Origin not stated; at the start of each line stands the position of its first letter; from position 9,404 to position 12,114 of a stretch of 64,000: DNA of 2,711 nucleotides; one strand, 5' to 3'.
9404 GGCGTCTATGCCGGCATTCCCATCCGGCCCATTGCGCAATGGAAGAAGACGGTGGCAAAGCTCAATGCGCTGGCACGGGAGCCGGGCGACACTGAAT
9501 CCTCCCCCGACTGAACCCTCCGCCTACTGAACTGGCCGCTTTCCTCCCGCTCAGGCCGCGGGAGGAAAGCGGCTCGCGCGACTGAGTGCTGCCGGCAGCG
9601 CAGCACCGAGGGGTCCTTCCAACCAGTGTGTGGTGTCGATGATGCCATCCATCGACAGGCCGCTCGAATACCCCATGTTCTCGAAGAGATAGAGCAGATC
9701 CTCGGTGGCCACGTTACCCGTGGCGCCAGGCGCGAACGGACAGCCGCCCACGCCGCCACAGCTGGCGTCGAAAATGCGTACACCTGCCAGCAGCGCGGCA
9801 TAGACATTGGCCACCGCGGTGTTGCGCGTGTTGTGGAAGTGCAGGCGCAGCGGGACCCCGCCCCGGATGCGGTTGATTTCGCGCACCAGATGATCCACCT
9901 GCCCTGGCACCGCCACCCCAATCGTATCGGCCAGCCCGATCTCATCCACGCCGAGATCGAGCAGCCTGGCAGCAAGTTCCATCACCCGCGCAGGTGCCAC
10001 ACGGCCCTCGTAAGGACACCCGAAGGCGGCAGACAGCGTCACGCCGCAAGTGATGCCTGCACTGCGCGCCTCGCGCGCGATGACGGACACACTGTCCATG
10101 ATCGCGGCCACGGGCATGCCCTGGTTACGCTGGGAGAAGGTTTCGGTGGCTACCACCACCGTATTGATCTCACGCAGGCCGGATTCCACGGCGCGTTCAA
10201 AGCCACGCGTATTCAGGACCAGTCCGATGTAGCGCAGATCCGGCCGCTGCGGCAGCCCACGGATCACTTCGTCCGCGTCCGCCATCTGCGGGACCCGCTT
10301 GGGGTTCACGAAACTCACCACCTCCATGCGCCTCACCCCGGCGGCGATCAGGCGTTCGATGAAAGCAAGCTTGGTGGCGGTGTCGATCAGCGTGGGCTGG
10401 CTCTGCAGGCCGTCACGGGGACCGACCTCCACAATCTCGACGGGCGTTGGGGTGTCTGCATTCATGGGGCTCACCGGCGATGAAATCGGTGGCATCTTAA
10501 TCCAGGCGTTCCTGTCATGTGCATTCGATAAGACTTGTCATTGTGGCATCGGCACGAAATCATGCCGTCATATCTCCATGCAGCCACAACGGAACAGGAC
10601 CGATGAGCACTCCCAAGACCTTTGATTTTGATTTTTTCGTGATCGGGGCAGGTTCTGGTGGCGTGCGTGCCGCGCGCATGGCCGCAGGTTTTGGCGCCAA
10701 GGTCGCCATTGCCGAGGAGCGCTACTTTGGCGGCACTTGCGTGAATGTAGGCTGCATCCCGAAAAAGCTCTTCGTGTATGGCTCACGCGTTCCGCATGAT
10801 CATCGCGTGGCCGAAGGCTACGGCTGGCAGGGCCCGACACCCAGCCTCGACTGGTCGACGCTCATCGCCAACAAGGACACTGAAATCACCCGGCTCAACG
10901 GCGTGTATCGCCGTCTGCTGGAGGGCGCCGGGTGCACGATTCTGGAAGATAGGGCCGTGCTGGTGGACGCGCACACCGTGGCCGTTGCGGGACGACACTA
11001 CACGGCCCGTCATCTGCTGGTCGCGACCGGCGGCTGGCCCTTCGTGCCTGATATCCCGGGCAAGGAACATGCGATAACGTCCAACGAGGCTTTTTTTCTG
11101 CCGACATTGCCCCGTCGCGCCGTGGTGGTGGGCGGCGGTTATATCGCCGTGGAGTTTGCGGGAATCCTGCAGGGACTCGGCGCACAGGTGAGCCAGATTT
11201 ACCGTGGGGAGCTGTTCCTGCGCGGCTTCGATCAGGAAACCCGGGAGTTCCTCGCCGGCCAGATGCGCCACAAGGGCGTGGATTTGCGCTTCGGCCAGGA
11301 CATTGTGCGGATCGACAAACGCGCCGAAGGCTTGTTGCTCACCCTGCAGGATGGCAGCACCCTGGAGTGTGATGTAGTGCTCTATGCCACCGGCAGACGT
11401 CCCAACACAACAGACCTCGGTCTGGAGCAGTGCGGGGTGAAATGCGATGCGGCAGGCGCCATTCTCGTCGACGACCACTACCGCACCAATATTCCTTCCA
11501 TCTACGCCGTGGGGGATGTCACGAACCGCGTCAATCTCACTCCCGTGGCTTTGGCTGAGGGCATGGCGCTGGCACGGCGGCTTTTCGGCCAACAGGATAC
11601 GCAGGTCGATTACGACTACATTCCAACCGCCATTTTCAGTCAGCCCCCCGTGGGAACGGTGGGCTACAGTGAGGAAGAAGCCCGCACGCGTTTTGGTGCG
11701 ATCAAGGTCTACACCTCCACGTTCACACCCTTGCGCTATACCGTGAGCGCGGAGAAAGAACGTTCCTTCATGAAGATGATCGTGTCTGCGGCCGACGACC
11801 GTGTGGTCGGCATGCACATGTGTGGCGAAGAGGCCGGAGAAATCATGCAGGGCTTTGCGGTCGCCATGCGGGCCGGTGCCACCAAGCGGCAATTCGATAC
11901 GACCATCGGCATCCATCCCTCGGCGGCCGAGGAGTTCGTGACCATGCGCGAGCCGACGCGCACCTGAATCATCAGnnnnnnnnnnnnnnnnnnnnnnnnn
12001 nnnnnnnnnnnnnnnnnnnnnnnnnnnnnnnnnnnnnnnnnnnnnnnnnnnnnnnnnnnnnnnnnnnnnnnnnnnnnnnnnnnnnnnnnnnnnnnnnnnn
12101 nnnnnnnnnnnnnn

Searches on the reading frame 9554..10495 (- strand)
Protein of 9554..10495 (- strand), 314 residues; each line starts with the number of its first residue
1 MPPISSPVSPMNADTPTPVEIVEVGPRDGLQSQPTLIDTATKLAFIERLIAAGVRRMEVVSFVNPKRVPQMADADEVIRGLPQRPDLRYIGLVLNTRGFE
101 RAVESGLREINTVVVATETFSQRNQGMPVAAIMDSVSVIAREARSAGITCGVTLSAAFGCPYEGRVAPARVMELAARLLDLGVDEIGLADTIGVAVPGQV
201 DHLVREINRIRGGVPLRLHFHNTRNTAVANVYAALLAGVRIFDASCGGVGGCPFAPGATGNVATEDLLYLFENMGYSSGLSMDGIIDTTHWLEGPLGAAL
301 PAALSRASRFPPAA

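Call 25: search_protein_families(library=pfam, proteins=[window:9554-10495:-], max_evalue=0.00001)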
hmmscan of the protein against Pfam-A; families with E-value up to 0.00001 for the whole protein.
window:9554-10495:- (314 aa): 1 family
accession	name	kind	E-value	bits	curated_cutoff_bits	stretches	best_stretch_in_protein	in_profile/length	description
PF00682.25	HMGL-like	-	3.1e-41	141.9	29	1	19-288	2-256/260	HMGL-like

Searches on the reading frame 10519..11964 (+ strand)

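Call 25: search_protein_families(library=pfam, proteins=[window:10519-11964:+], max_evalue=0.00001)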
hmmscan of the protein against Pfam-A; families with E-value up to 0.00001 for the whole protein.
window:10519-11964:+ (482 aa): 6 families
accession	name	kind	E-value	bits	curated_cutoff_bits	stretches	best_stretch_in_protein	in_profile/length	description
PF07992.20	Pyr_redox_2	-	2.3e-73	247.6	26.1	1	38-348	2-291/291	Pyridine nucleotide-disulphide oxidoreductase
PF02852.28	Pyr_redox_dim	-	1.1e-33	116.2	25.3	1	368-476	1-109/110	Pyridine nucleotide-disulphide oxidoreductase, dimerisation domain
PF00070.33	Pyr_redox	-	1.4e-20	74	22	1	200-271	1-72/82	Pyridine nucleotide-disulphide oxidoreductase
PF13738.12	Pyr_redox_3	-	4.6e-16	59.4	30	1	152-332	114-305/305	Pyridine nucleotide-disulphide oxidoreductase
PF01262.27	AlaDh_PNT_C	-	1.1e-06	28.7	23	0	39-68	31-60/214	Alanine dehydrogenase/PNT, C-terminal domain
PF03486.20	HI0933_like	-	3.2e-06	27.2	50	0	213-294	82-165/244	HI0933-like protein Rossmann domain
